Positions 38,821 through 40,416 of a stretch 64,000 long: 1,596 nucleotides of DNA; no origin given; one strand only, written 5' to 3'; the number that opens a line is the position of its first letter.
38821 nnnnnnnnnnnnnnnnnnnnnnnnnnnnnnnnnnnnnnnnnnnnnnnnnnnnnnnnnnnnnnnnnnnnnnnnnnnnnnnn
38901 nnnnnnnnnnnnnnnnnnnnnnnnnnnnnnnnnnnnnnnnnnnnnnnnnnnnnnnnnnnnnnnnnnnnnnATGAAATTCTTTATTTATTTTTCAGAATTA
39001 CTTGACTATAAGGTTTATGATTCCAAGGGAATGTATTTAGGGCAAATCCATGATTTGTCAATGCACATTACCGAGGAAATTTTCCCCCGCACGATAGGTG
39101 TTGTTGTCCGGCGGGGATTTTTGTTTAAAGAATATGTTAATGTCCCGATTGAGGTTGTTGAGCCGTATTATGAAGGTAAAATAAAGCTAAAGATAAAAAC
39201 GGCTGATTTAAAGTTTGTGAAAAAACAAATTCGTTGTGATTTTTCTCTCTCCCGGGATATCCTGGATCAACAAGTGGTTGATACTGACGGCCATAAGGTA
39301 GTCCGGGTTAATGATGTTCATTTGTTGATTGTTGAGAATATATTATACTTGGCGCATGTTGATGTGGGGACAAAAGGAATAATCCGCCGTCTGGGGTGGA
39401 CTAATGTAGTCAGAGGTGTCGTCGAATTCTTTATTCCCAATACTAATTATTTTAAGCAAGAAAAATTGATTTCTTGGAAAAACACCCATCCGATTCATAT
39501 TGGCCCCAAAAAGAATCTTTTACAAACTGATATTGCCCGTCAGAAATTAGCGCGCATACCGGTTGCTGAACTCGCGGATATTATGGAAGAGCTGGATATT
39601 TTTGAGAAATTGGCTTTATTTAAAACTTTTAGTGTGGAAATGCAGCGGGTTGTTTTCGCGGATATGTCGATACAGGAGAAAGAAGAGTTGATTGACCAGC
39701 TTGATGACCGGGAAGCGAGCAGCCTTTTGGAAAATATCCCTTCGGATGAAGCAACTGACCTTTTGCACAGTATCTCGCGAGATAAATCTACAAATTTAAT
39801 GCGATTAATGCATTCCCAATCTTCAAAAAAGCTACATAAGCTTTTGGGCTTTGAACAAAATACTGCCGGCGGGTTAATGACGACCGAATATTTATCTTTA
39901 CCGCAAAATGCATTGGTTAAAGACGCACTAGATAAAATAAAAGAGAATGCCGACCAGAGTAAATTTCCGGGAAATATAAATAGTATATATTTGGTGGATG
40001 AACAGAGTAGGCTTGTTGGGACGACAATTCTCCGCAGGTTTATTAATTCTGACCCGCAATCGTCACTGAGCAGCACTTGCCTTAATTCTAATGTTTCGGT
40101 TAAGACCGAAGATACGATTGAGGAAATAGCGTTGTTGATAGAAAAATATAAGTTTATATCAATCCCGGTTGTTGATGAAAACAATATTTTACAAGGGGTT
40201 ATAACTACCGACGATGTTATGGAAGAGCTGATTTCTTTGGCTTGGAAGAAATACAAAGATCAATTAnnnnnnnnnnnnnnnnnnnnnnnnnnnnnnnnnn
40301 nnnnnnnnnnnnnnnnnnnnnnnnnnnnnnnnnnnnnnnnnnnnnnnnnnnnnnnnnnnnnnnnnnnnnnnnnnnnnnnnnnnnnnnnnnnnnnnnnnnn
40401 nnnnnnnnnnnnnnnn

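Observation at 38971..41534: Split Mg2+ sensor (PRC-MgtE_N-CBS, no pore) encoded directly upstream of an NRAMP with NRMT-type magnesium-site substitutions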

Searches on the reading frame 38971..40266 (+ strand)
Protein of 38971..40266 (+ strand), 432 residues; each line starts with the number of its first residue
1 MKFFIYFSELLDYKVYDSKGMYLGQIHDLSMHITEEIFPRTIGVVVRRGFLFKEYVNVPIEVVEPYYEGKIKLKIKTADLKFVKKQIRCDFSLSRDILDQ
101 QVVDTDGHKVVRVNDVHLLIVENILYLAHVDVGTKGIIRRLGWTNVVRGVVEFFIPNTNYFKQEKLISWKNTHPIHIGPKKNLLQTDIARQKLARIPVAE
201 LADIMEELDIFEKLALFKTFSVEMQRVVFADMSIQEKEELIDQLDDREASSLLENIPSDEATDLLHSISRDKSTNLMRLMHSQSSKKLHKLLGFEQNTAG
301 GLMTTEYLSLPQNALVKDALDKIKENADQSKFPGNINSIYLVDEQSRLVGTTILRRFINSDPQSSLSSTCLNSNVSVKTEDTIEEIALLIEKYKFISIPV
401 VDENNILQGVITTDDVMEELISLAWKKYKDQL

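Call 3: search_protein_families(library=pfam, proteins=[window:38971-40266:+], max_evalue=0.01)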
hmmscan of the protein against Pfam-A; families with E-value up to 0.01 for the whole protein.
window:38971-40266:+ (432 aa): 3 families
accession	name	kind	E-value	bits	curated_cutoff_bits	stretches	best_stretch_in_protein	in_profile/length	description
PF03448.22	MgtE_N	-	3.9e-17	63.1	25.9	1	197-296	2-101/102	MgtE intracellular N domain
PF00571.33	CBS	-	3.1e-15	56.7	24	1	375-420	10-55/57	CBS domain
PF05239.21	PRC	-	2.3e-06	27.9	21.2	1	5-65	4-61/78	PRC-barrel domain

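Call 4: search_protein_families(library=ncbifam, proteins=[window:38971-40266:+], max_evalue=0.01)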
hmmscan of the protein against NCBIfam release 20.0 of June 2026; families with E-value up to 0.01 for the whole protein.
window:38971-40266:+ (432 aa): 11 families
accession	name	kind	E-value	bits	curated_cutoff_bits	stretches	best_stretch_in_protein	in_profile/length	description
TIGR00400.1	mgtE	equivalog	1.3e-42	146.2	232.75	1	187-424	21-255/450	magnesium transporter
NF038279.1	TF_CBS_SpxR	exception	2.1e-07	30.1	600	1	305-423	198-308/427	CBS-HotDog domain-containing transcription factor SpxR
NF011443.0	PRK14869.1-5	equivalog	2.5e-05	22.9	335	1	373-423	78-128/546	putative manganese-dependent inorganic diphosphatase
NF041630.1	CBS_CbpB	equivalog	3.5e-05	23.7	125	1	377-423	24-70/143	cyclic-di-AMP-binding protein CbpB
TIGR01186.1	proV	subfamily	4.7e-05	22.7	326.6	1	334-420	271-357/363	betaine/proline/choline family ABC transporter ATP-binding protein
NF011449.0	PRK14869.2-5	equivalog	0.00033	19.8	411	1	373-421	77-125/451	putative manganese-dependent inorganic diphosphatase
TIGR01302.1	IMP_dehydrog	equivalog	0.0005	19.1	481.5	1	334-419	109-199/450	IMP dehydrogenase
NF011448.0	PRK14869.2-4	equivalog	0.00054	18.4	562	1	361-429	71-139/563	putative manganese-dependent inorganic diphosphatase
NF053603.1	HhpR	exception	0.00099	18.4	520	0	336-423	32-120/282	CBS domain-containing high hydrostatic pressure regulator HhpR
NF011447.0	PRK14869.2-3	equivalog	0.001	17.7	522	1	375-417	79-121/540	putative manganese-dependent inorganic diphosphatase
NF011442.0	PRK14869.1-4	equivalog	0.0029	16.1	400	1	371-416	77-122/543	putative manganese-dependent inorganic diphosphatase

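Call 16: find_homologous_proteins(query=window:38971-40266:+, max_evalue=0.00001)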
Query window:38971-40266:+ (432 aa): 2732 proteins with E <= 0.00001 among 8000 candidates; the best 120 are listed.
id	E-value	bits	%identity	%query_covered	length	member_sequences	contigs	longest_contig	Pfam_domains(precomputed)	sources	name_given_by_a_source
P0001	1.7e-191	655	68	100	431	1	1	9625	PF00571.34,PF05239.22,PF03448.23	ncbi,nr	ncbi:MAG: magnesium transporter [Candidatus Omnitrophica bacterium]|nr:magnesium transporter [Candid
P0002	2.6e-166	572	59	100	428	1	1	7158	PF00571.34,PF03448.23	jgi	-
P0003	6.3e-160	551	59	100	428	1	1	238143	PF00571.34,PF03448.23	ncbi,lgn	-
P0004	2.8e-159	549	60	100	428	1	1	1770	PF00571.34,PF05239.22,PF03448.23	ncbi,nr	ncbi:MAG: magnesium transporter [Candidatus Omnitrophica bacterium]|nr:magnesium transporter [Candid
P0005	1.4e-157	543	58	100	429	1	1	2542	PF00571.34,PF03448.23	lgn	-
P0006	4.1e-156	539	59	100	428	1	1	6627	PF00571.34,PF03448.23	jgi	-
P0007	5.8e-156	538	57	100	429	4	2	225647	PF00571.34,PF03448.23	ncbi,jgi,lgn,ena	-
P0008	8.0e-156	538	59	100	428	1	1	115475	PF00571.34,PF05239.22,PF03448.23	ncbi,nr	ncbi:MAG: CBS domain-containing protein [Candidatus Zapsychrus exili]|nr:CBS domain-containing prote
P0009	8.1e-154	531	58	100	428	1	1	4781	PF00571.34,PF03448.23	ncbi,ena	-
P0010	2.5e-153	529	58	100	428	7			PF00571.34,PF03448.23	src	-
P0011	2.6e-153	529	57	100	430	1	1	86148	PF00571.34,PF05239.22,PF03448.23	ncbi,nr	ncbi:MAG: magnesium transporter [Candidatus Omnitrophica bacterium]|nr:magnesium transporter [Candid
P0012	3.0e-153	529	57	100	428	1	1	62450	PF00571.34,PF03448.23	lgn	-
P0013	4.7e-153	528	56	100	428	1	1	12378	PF00571.34,PF05239.22,PF03448.23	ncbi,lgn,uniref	ncbi:Mg/Co/Ni transporter MgtE, CBS domain-containing [hydrothermal vent metagenome]|uniref:Mg/Co/Ni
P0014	1.2e-152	527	57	100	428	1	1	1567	PF00571.34,PF05239.22,PF03448.23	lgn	-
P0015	1.3e-152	527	57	100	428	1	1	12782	PF00571.34,PF03448.23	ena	-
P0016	1.7e-152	527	56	100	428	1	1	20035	PF00571.34,PF05239.22,PF03448.23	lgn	-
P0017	2.3e-152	526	58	100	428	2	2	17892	PF00571.34,PF03448.23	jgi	jgi:CBS domain-containing protein/uncharacterized protein YrrD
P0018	2.5e-152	526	58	100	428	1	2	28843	PF00571.34,PF03448.23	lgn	-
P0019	2.5e-152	526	56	100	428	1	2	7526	PF00571.34,PF05239.22,PF03448.23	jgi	-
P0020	6.5e-152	525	58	100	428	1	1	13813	PF00571.34,PF05239.22,PF03448.23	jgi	-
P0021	1.2e-151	524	57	100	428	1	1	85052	PF00571.34,PF05239.22,PF03448.23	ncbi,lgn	-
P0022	4.5e-151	522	56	100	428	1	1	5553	PF00571.34,PF03448.23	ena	-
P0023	1.1e-150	521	55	100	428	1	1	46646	PF00571.34,PF03448.23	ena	-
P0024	1.3e-150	520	56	100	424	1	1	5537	PF00571.34,PF05239.22,PF03448.23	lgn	-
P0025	1.6e-150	520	56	100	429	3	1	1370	PF00571.34,PF03448.23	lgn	-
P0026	6.4e-150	518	57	100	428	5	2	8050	PF00571.34,PF05239.22,PF03448.23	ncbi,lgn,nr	ncbi:MAG: CBS domain-containing protein [Candidatus Omnitrophica bacterium]|nr:CBS domain-containing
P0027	3.1e-149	516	57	100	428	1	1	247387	PF00571.34,PF05239.22,PF03448.23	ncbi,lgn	-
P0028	5.1e-149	515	57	100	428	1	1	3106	PF00571.34,PF05239.22,PF03448.23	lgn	-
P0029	2.6e-148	513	55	100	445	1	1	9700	PF00571.34,PF05239.22,PF03448.23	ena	-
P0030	5.9e-148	512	57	99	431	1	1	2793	PF00571.34,PF03448.23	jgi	jgi:magnesium transporter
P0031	1.4e-147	510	58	100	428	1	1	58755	PF00571.34,PF03448.23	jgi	-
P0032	1.4e-147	510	55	100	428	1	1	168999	PF00571.34,PF05239.22,PF03448.23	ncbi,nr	ncbi:MAG: magnesium transporter [Candidatus Omnitrophica bacterium]|nr:magnesium transporter [Candid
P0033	4.4e-147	509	56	100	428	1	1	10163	PF00571.34,PF05239.22,PF03448.23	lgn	-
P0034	2.5e-146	506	57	100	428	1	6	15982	PF00571.34,PF05239.22,PF03448.23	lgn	-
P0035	1.4e-145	504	54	100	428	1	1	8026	PF00571.34,PF03448.23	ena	-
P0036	2.0e-145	503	56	100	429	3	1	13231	PF00571.34,PF05239.22,PF03448.23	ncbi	-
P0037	2.7e-145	503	55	100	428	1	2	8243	PF00571.34,PF03448.23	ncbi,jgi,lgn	ncbi:MAG: magnesium transporter [Lysobacterales bacterium]|jgi:magnesium transporter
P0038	5.9e-145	502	55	100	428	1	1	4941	PF00571.34,PF03448.23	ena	-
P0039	6.8e-145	502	56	100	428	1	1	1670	PF00571.34,PF03448.23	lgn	-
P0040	9.2e-145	501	53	100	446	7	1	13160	PF00571.34,PF05239.22,PF03448.23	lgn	-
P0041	1.1e-144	501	56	100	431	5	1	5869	PF00571.34,PF03448.23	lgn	-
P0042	1.9e-144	500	55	100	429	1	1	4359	PF00571.34,PF05239.22,PF03448.23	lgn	-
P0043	2.0e-144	500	54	100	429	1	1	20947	PF00571.34,PF05239.22,PF03448.23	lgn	-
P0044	2.7e-144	500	55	99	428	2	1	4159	PF00571.34,PF03448.23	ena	-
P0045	5.8e-144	499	54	100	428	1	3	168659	PF00571.34,PF03448.23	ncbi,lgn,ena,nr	ncbi:MAG: CBS domain-containing protein [Candidatus Omnitrophica bacterium]|nr:CBS domain-containing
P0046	6.3e-144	498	55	100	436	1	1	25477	PF00571.34,PF03448.23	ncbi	-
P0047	1.1e-143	498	54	100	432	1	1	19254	PF00571.34,PF03448.23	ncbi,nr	ncbi:MAG: hypothetical protein A2Y04_05755 [Omnitrophica WOR_2 bacterium GWC2_45_7]|nr:MAG: hypothet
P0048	2.1e-143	497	54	100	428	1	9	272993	PF00571.34,PF03448.23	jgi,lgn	jgi:CBS domain-containing protein/sporulation protein YlmC with PRC-barrel domain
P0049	2.2e-143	497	54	100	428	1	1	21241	PF00571.34,PF03448.23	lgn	-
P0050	3.8e-143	496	53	100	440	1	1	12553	PF00571.34,PF05239.22,PF03448.23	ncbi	-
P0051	8.7e-143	495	54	100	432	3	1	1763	PF00571.34,PF03448.23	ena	-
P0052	1.7e-142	494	54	100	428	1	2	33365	PF00571.34,PF03448.23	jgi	-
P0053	2.8e-142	493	54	100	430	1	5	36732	PF00571.34,PF03448.23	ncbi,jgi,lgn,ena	-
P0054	3.2e-142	493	52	99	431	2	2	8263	PF00571.34,PF05239.22,PF03448.23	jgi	-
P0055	5.7e-142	492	53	100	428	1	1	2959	PF00571.34,PF03448.23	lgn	-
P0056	1.1e-141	491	53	100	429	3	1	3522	PF00571.34,PF03448.23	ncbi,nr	ncbi:MAG TPA: CBS domain-containing protein [Candidatus Bathyarchaeia archaeon]|nr:CBS domain-contai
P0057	2.8e-141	490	54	100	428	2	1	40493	PF00571.34,PF03448.23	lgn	-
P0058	3.1e-141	490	54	100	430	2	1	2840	PF00571.34,PF03448.23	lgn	-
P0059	3.2e-141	489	54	100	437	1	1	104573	PF00571.34,PF03448.23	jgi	jgi:uncharacterized protein YrrD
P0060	3.3e-141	489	55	100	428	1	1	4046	PF00571.34,PF05239.22,PF03448.23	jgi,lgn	-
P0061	5.7e-141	489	54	100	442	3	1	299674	PF00571.34,PF03448.23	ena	-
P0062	5.9e-141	489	53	100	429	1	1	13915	PF00571.34,PF05239.22,PF03448.23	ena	-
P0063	1.2e-140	488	53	100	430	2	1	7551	PF00571.34,PF05239.22,PF03448.23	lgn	-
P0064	2.0e-140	487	51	100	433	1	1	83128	PF00571.34,PF05239.22,PF03448.23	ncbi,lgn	-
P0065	2.7e-140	486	55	97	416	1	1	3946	PF00571.34,PF03448.23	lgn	-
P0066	2.9e-140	486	52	100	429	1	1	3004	PF00571.34,PF05239.22,PF03448.23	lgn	-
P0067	3.2e-140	486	55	100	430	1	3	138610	PF00571.34,PF03448.23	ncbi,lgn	-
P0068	3.8e-140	486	53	100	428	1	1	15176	PF00571.34,PF03448.23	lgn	-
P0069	9.8e-140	485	54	100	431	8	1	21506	PF00571.34,PF03448.23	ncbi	-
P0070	1.3e-139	484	55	100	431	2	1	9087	PF00571.34,PF03448.23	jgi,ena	-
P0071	2.3e-139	483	53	100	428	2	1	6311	PF00571.34,PF03448.23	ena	-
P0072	2.7e-139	483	54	100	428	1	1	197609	PF00571.34,PF03448.23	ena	-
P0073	3.1e-139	483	54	100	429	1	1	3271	PF00571.34,PF05239.22,PF03448.23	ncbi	-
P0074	3.3e-139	483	53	100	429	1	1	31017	PF00571.34,PF05239.22,PF03448.23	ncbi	ncbi:MAG: CBS domain-containing protein [Candidatus Omnitrophota bacterium]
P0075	7.4e-139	482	51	100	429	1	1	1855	PF00571.34,PF03448.23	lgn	-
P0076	1.1e-138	481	54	100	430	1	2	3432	PF00571.34,PF03448.23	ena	-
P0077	1.1e-138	481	53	100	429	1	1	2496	PF00571.34,PF05239.22,PF03448.23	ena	-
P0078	3.7e-138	479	52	100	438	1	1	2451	PF00571.34,PF03448.23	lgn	-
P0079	1.3e-137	478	53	100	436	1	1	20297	PF00571.34,PF05239.22,PF03448.23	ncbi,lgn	-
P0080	3.4e-137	476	53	100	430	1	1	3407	PF00571.34,PF03448.23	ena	-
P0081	6.8e-137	475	52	100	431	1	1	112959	PF00571.34,PF05239.22,PF03448.23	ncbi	-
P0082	1.1e-136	475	52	100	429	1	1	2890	PF00571.34,PF05239.22,PF03448.23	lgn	-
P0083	1.3e-136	474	51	100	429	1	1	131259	PF00571.34,PF03448.23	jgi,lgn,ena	-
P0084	2.3e-136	473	53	100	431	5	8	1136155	PF00571.34,PF03448.23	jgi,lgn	jgi:magnesium transporter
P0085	2.7e-136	473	52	100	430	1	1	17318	PF00571.34,PF05239.22,PF03448.23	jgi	jgi:magnesium transporter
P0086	2.9e-136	473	54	100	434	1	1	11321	PF00571.34,PF03448.23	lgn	-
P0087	3.3e-136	473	53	100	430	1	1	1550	PF00571.34,PF03448.23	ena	-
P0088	3.5e-136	473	53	100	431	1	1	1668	PF00571.34,PF03448.23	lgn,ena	-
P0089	4.8e-136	472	52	100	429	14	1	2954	PF00571.34,PF03448.23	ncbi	-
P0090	5.8e-136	472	52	100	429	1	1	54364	PF00571.34,PF05239.22,PF03448.23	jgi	-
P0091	9.3e-136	471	51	100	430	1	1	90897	PF00571.34,PF03448.23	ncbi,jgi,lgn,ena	-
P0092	9.4e-136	471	53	100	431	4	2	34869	PF00571.34,PF03448.23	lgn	-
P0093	1.3e-135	471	54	100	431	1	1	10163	PF00571.34,PF03448.23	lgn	-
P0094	1.5e-135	471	53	100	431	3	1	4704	PF00571.34,PF03448.23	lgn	-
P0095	1.7e-135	471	52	100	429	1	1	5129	PF00571.34,PF03448.23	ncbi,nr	ncbi:MAG: magnesium transporter [Candidatus Omnitrophica bacterium]|nr:magnesium transporter [Candid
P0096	3.1e-135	470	53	100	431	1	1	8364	PF00571.34,PF03448.23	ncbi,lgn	-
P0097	4.5e-135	469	50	100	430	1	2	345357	PF00571.34,PF05239.22,PF03448.23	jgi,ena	-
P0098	7.2e-135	469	51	100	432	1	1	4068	PF00571.34,PF03448.23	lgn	-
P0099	9.5e-135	468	51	100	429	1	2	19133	PF00571.34,PF05239.22,PF03448.23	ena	-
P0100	1.2e-134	468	52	100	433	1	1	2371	PF00571.34,PF05239.22,PF03448.23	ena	-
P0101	1.7e-134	467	50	100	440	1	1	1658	PF00571.34,PF03448.23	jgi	-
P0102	2.8e-134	467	52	100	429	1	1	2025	PF00571.34,PF05239.22,PF03448.23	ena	-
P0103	3.6e-134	466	52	100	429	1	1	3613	PF00571.34,PF03448.23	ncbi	-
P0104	3.8e-134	466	52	100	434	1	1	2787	PF00571.34,PF03448.23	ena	-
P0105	4.4e-134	466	52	100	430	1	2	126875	PF00571.34,PF03448.23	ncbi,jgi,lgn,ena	-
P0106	5.8e-134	466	50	100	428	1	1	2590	PF00571.34,PF05239.22,PF03448.23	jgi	jgi:magnesium transporter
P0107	9.3e-134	465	50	100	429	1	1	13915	PF00571.34,PF03448.23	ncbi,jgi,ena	-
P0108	1.2e-133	465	53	95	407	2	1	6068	PF00571.34,PF03448.23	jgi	-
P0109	1.2e-133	464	52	100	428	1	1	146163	PF00571.34,PF05239.22,PF03448.23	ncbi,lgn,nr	ncbi:MAG: CBS domain-containing protein [Candidatus Omnitrophica bacterium]|nr:CBS domain-containing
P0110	2.1e-133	464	53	100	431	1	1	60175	PF00571.34,PF03448.23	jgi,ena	-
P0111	2.9e-133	463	52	100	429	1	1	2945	PF00571.34,PF05239.22,PF03448.23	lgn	-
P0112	3.8e-133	463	50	100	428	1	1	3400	PF00571.34,PF05239.22,PF03448.23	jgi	-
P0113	5.9e-133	462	52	100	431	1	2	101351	PF00571.34,PF03448.23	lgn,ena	-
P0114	7.6e-133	462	52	100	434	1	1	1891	PF00571.34,PF05239.22,PF03448.23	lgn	-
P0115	9.1e-133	462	52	100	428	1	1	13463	PF00571.34,PF03448.23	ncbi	-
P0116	1.1e-132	461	52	100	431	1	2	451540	PF00571.34,PF03448.23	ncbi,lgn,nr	ncbi:MAG: magnesium transporter [Candidatus Omnitrophica bacterium]|nr:magnesium transporter [Candid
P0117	1.2e-132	461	50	100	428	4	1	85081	PF00571.34,PF05239.22,PF03448.23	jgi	jgi:magnesium transporter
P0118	1.4e-132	461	52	100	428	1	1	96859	PF00571.34,PF05239.22,PF03448.23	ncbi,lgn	-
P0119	3.1e-132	460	52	96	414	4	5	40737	PF00571.34,PF03448.23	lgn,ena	-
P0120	4.2e-132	459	50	100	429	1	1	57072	PF00571.34,PF05239.22,PF03448.23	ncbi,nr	ncbi:MAG: magnesium transporter [Candidatus Omnitrophica bacterium]|nr:magnesium transporter [Candid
